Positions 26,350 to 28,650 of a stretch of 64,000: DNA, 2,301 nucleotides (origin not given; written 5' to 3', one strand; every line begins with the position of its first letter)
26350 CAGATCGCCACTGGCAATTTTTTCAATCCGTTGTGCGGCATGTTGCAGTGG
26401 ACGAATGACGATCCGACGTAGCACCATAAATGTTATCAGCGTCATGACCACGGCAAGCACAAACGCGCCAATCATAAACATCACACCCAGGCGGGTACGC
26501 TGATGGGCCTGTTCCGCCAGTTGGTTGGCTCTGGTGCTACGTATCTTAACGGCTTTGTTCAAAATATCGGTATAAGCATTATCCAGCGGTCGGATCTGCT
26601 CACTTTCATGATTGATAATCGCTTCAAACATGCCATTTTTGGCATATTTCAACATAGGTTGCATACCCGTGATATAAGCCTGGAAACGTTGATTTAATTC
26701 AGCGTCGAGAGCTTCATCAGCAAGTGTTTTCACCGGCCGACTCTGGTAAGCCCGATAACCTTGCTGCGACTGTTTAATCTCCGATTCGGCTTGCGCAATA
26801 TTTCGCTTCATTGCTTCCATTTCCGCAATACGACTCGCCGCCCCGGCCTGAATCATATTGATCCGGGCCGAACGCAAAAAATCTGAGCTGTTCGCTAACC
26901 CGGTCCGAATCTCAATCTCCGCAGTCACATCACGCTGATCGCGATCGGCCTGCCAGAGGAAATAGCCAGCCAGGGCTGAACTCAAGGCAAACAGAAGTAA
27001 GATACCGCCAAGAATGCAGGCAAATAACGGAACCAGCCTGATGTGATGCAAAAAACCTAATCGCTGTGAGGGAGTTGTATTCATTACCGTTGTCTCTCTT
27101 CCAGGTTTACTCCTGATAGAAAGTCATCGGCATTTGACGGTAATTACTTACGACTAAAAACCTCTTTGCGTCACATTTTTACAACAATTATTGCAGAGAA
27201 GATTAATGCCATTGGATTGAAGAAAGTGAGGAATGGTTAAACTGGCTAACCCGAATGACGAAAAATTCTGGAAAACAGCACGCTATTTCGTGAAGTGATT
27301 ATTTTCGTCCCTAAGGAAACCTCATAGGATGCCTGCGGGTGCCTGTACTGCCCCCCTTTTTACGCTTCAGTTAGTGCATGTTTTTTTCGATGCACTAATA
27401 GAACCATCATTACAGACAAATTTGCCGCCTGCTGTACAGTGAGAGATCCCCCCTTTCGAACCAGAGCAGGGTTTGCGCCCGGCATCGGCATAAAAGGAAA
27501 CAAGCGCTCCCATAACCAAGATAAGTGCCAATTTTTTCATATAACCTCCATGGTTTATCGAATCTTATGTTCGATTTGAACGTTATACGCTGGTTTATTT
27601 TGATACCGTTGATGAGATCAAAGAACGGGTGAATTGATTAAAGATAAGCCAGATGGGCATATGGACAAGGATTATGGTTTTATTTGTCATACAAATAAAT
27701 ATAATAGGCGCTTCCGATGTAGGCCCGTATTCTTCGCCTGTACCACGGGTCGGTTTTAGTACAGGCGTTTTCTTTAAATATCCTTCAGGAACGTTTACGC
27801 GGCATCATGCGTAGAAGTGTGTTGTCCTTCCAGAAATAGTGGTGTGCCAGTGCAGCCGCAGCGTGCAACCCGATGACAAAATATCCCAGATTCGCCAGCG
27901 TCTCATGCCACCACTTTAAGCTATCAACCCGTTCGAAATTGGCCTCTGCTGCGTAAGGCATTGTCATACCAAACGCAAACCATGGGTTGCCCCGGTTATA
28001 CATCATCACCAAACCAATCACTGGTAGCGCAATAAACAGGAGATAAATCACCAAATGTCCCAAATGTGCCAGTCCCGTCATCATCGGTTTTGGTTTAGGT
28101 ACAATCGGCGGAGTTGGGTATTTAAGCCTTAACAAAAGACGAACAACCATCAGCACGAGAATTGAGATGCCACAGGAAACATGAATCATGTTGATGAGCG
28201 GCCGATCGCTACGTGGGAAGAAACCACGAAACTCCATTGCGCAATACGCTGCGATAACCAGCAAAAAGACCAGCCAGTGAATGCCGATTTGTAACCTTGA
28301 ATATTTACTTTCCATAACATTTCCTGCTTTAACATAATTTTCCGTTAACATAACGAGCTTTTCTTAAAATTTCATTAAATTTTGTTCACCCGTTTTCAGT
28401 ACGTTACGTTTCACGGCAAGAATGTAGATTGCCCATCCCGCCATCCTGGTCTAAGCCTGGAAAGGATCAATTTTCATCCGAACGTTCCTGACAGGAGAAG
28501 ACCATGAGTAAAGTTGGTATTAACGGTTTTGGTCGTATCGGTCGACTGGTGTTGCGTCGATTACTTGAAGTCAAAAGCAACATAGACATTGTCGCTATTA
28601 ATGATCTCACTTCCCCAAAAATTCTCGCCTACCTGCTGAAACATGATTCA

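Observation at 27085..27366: hokB/mokB/sokB type I toxin-antitoxin locus absent between trg and ydcA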

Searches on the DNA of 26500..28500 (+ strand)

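Call 3: search_dna_similar(query=window:26700-27800:+, collection=ecoli_genomes, mode=near, max_rows=30, rows=spread)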
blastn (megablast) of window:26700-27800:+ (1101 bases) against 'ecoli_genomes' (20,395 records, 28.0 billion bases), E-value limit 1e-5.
Records with a match: 5416; places in all: 5978; records where one place covers at least 80% of the query: 3947.
Genomes with a match: 5416 of 5426; with a place that covers at least 80% of the query: 3947. Places per genome that has any: lowest 1, median 1, highest 3. On chromosomes: 5973 places; on plasmids: 5.
Best place of each record, by identity: >=99% 2; 95-99% 4912; 90-95% 502.
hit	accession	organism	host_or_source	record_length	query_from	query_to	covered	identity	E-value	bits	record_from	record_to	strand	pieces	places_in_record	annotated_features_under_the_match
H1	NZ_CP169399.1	Escherichia coli strain MFDS1022581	Animal source foods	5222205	1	1101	100%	100.0%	0e+0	2034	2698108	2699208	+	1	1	trg: methyl-accepting chemotaxis protein Trg | hypothetical protein | cybB: cytochrome b561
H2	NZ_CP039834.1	Escherichia coli O157:H7 strain MB41-1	cattle feces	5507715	1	1101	100%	95.9%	0e+0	1776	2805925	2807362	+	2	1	trg: methyl-accepting chemotaxis protein Trg | hypothetical protein | hokB: type I toxin-antitoxin system toxin HokB | yncP: hypothetical protein | cybB: cytochrome b561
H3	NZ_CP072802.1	Escherichia coli strain PK5074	Homo sapiens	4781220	1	1101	100%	95.8%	0e+0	1770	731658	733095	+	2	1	trg: methyl-accepting chemotaxis protein Trg | periplasmic protein | hokB: type I toxin-antitoxin system toxin HokB | yncP: hypothetical protein | cybB: cytochrome b561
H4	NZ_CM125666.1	Escherichia coli strain 2020S05-013-18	not applicable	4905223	1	1101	100%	95.7%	0e+0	1764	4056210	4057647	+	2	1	trg: methyl-accepting chemotaxis protein Trg | periplasmic protein | hokB: type I toxin-antitoxin system toxin HokB | yncP: hypothetical protein | cybB: cytochrome b561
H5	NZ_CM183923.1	Escherichia coli strain GMF065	Homo sapiens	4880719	1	1101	100%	95.7%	0e+0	1765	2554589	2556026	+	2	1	trg: methyl-accepting chemotaxis protein Trg | ydcA: YdcA family protein | hokB: type I toxin-antitoxin system toxin HokB | yncP: hypothetical protein | cybB: cytochrome b561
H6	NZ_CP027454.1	Escherichia coli strain 2014C-4423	Homo sapiens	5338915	1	1101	100%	95.6%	0e+0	1759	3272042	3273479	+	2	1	trg: methyl-accepting chemotaxis protein Trg | periplasmic protein | hokB: type I toxin-antitoxin system toxin HokB | yncP: hypothetical protein | cybB: cytochrome b561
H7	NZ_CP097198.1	Escherichia coli strain 2-1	pig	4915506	1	1101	100%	95.6%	0e+0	1759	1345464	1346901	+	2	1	trg: methyl-accepting chemotaxis protein Trg | periplasmic protein | hokB: type I toxin-antitoxin system toxin HokB | yncP: hypothetical protein | cybB: cytochrome b561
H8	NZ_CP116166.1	Escherichia coli strain DETEC-P169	ICU patient rectal swab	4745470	1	1101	100%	95.6%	0e+0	1759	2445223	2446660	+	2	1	trg: methyl-accepting chemotaxis protein Trg | periplasmic protein | hokB: type I toxin-antitoxin system toxin HokB | yncP: hypothetical protein | cybB: cytochrome b561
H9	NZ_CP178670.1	Escherichia coli strain VTB97022v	Chicken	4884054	1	1101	100%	95.6%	0e+0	1759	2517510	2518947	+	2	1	trg: methyl-accepting chemotaxis protein Trg | ydcA: YdcA family protein | hokB: type I toxin-antitoxin system toxin HokB | yncP: hypothetical protein | cybB: cytochrome b561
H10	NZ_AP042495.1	Escherichia coli strain OkiPb01678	bovine feces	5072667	1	1101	100%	95.6%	0e+0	1759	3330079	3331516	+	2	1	trg: methyl-accepting chemotaxis protein Trg | ydcA: YdcA family protein | hokB: type I toxin-antitoxin system toxin HokB | yncP: hypothetical protein | cybB: cytochrome b561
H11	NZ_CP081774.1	Escherichia coli strain 0H24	-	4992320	1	1101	100%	95.6%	0e+0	1759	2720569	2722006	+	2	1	trg: methyl-accepting chemotaxis protein Trg | periplasmic protein | hokB: type I toxin-antitoxin system toxin HokB | yncP: hypothetical protein | cybB: cytochrome b561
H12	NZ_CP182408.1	Escherichia coli strain C11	pig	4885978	1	1101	100%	95.5%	0e+0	1754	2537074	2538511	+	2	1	trg: methyl-accepting chemotaxis protein Trg | hypothetical protein | hokB: type I toxin-antitoxin system toxin HokB | yncP: hypothetical protein | cybB: cytochrome b561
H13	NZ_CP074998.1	Escherichia coli strain 6883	Homo sapiens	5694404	1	1101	100%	95.5%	0e+0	1753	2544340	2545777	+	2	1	trg: methyl-accepting chemotaxis protein Trg | periplasmic protein | hokB: type I toxin-antitoxin system toxin HokB | yncP: hypothetical protein | cybB: cytochrome b561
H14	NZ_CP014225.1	Escherichia coli str. K-12 substr. MG1655 strain K-12 ...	Homo sapiens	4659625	1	1101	99%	95.7%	0e+0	1759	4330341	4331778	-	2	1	trg: methyl-accepting chemotaxis protein Trg | periplasmic protein | hokB: type I toxin-antitoxin system toxin HokB | yncP: protein YncP | cybB: cytochrome b561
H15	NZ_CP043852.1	Escherichia coli ATCC 8739 strain ATCC 8739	not applicable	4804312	1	1101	99%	95.7%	0e+0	1759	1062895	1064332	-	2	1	trg: methyl-accepting chemotaxis protein Trg | periplasmic protein | hokB: type I toxin-antitoxin system toxin HokB | yncP: protein YncP | cybB: cytochrome b561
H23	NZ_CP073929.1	Escherichia coli strain MB64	Poultry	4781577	1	646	59%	95.2%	0e+0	1022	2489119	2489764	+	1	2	trg: methyl-accepting chemotaxis protein Trg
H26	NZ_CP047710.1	Escherichia coli strain Eco-15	not applicable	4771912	651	1100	41%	97.1%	0e+0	758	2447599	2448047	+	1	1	hypothetical protein | cybB: cytochrome b561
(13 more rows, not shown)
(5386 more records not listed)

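Call 6: get_annotated_region(hit=H1, flank=8000)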
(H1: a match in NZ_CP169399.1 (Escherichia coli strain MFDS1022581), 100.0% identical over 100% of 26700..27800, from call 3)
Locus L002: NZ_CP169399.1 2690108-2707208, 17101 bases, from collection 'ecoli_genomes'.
description: Escherichia coli strain MFDS1022581 chromosome, complete genome
organism: Escherichia coli strain MFDS1022581 (NCBI taxid 562)
replicon: chromosome; assembly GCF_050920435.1
host: -; source: Animal source foods; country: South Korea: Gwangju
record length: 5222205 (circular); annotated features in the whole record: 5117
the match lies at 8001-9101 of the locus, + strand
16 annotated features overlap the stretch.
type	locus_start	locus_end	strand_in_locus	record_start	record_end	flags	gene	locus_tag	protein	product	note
CDS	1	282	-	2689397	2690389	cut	tehA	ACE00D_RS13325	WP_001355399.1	dicarboxylate transporter/tellurite-resistance protein TehA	-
CDS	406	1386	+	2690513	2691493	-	ydcK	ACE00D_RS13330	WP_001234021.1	YdcK family protein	-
CDS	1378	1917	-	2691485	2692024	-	rimL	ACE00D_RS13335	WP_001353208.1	50S ribosomal protein L7/L12-serine acetyltransferase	-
CDS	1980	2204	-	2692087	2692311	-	ydcH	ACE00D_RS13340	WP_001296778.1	YdcH family protein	-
CDS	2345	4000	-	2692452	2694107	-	opgD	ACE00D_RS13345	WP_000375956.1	glucan biosynthesis protein OpgD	-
CDS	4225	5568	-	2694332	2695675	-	hglS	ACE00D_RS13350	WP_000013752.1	2-oxoadipate dioxygenase/decarboxylase HglS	-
CDS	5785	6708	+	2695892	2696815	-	ydcI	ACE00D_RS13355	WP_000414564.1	LysR substrate-binding domain-containing protein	-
CDS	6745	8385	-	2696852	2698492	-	trg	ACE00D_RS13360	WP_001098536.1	methyl-accepting chemotaxis protein Trg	-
CDS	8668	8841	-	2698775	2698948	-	-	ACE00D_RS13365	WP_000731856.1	hypothetical protein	-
CDS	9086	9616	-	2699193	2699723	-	cybB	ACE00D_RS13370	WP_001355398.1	cytochrome b561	-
CDS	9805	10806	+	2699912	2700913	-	gap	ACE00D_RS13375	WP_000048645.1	type I glyceraldehyde-3-phosphate dehydrogenase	-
CDS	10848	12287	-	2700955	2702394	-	aldA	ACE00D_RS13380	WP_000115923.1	aldehyde dehydrogenase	-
CDS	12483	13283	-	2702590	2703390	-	ydcF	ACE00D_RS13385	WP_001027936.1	DUF218 domain-containing protein YdcF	-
CDS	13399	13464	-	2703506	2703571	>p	-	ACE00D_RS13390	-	hypothetical protein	incomplete; partial in the middle of a contig; missing N-terminus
CDS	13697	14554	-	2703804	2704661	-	-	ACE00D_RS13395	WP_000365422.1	DUF2262 domain-containing protein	-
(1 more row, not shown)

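Call 7: search_dna_similar(query=window:27322-27369:+, collection=ecoli_genomes, mode=near, max_rows=60, max_evalue=0.001)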
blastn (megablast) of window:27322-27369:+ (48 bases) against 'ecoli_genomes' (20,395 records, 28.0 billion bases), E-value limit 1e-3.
Records with a match: 19; places in all: 19; records where one place covers at least 80% of the query: 19.
Genomes with a match: 19 of 5426; with a place that covers at least 80% of the query: 19. Places per genome that has any: lowest 1, median 1, highest 1. On chromosomes: 19 places; on plasmids: 0.
Best place of each record, by identity: >=99% 2; 90-95% 17.
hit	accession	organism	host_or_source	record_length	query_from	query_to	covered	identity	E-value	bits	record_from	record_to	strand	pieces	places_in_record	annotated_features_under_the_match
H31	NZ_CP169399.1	Escherichia coli strain MFDS1022581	Animal source foods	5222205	1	48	100%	100.0%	5e-16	90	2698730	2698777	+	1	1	hypothetical protein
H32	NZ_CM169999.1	Escherichia coli strain N96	Tibetan Pig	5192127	1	48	100%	100.0%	5e-16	90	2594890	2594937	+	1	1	ydcA: YdcA family protein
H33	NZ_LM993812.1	Escherichia coli strain K-12 substr. HMS174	-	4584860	1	39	81%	94.9%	1e-7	62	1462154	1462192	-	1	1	none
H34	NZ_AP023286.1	Escherichia coli strain 2018-18.25PC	Sus scrofa domesticus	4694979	1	39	81%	94.9%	1e-7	62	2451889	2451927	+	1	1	none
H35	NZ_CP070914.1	Escherichia coli strain 65COLEC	Homo sapiens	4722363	1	39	81%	94.9%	1e-7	62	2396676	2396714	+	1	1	none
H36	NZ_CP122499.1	Escherichia coli strain W409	chicken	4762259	1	39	81%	94.9%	1e-7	62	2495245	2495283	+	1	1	none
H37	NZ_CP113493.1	Escherichia coli strain GTEN_97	Homo sapiens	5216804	1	39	81%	94.9%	1e-7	62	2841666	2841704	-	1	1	none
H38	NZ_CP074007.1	Escherichia coli strain PD4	Pig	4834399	1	39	81%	94.9%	1e-7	62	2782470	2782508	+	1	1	none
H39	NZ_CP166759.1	Escherichia coli strain CRE389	Homo sapiens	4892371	1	39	81%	94.9%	1e-7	62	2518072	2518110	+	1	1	none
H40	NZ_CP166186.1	Escherichia coli strain CRE78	Homo sapiens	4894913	1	39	81%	94.9%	1e-7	62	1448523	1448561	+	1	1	none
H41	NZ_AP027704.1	Escherichia coli strain PSS-13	Homo sapiens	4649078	1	39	81%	94.9%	1e-7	62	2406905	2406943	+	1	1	none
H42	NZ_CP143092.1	Escherichia coli strain EC190486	Homo sapiens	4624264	1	39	81%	94.9%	1e-7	62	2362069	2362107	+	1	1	none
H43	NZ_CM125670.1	Escherichia coli strain 2022S01-140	Homo sapiens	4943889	1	39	81%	94.9%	1e-7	62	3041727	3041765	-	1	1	none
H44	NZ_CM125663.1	Escherichia coli strain 2022S01-140-18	not applicable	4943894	1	39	81%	94.9%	1e-7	62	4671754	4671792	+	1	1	none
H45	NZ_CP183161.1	Escherichia coli strain 605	Homo sapiens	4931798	1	39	81%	94.9%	1e-7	62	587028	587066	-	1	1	none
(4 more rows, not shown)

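Call 8: get_annotated_region(hit=H23, flank=6000)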
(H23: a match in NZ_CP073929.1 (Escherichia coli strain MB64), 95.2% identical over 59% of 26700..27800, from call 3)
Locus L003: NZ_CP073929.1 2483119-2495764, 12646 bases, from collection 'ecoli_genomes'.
description: Escherichia coli strain MB64 chromosome, complete genome
organism: Escherichia coli strain MB64 (NCBI taxid 562)
replicon: chromosome; assembly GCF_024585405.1
host: Poultry; source: Cloacal sample; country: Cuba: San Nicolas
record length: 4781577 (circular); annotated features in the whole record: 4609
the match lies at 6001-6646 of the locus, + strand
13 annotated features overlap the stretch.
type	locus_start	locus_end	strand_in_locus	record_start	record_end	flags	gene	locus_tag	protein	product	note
CDS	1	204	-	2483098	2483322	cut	ydcH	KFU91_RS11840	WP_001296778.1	HP1242/YdcH family protein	-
CDS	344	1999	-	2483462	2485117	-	opgD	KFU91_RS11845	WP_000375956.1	glucan biosynthesis protein OpgD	-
CDS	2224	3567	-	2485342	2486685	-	hglS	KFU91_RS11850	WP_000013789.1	2-oxoadipate dioxygenase/decarboxylase HglS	-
CDS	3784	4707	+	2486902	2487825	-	ydcI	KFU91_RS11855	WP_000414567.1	LysR substrate-binding domain-containing protein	-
CDS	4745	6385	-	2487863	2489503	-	trg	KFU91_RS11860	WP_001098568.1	methyl-accepting chemotaxis protein Trg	-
CDS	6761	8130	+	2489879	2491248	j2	-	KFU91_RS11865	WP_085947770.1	IS3-like element IS150 family transposase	programmed frameshift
CDS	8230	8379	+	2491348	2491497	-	hokB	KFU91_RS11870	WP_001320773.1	type I toxin-antitoxin system toxin HokB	-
CDS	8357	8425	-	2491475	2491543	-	yncP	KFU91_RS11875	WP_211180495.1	protein YncP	-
CDS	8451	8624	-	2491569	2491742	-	ydcA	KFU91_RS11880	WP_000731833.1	YdcA family protein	-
CDS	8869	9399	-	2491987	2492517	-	cybB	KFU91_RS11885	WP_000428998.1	cytochrome b561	-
CDS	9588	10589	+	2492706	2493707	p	gap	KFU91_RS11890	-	type I glyceraldehyde-3-phosphate dehydrogenase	internal stop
CDS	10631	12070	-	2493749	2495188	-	aldA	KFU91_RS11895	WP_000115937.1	aldehyde dehydrogenase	-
CDS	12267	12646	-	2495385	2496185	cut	ydcF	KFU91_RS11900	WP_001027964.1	DUF218 domain-containing protein YdcF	-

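Call 9: get_annotated_region(hit=H26, flank=6000)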
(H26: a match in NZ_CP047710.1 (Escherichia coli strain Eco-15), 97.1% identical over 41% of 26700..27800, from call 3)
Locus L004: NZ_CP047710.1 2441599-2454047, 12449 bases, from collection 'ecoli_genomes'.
description: Escherichia coli strain Eco-15 chromosome, complete genome
organism: Escherichia coli strain Eco-15 (NCBI taxid 562)
replicon: chromosome; assembly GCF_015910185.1
host: not applicable; source: Rectal; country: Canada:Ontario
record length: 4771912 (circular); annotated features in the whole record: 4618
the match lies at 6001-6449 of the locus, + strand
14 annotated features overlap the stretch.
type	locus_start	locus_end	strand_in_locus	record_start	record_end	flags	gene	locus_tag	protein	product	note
CDS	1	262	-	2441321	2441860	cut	rimL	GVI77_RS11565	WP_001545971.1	50S ribosomal protein L7/L12-serine acetyltransferase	-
CDS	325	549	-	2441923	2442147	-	ydcH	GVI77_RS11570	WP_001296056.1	YdcH family protein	-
CDS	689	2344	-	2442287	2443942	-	opgD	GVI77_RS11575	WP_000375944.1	glucan biosynthesis protein OpgD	-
CDS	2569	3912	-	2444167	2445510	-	hglS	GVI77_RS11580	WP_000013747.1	2-oxoadipate dioxygenase/decarboxylase HglS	-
CDS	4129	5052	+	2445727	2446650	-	ydcI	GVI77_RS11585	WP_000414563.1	LysR substrate-binding domain-containing protein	-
CDS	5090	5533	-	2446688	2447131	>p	trg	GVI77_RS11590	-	methyl-accepting chemotaxis protein Trg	incomplete; partial in the middle of a contig; missing N-terminus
CDS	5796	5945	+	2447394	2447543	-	hokB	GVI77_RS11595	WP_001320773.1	type I toxin-antitoxin system toxin HokB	-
CDS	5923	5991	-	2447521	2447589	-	-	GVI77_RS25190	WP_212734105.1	hypothetical protein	-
CDS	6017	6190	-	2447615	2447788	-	-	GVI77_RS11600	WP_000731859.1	hypothetical protein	-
CDS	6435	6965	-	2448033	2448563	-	cybB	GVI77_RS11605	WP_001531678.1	cytochrome b561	-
CDS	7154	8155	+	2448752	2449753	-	gap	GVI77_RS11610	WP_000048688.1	type I glyceraldehyde-3-phosphate dehydrogenase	-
CDS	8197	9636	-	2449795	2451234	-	aldA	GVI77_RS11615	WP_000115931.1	aldehyde dehydrogenase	-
CDS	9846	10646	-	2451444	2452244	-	ydcF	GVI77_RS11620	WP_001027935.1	DUF218 domain-containing protein YdcF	-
CDS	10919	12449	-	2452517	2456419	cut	hrpA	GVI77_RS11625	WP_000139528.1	ATP-dependent RNA helicase HrpA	-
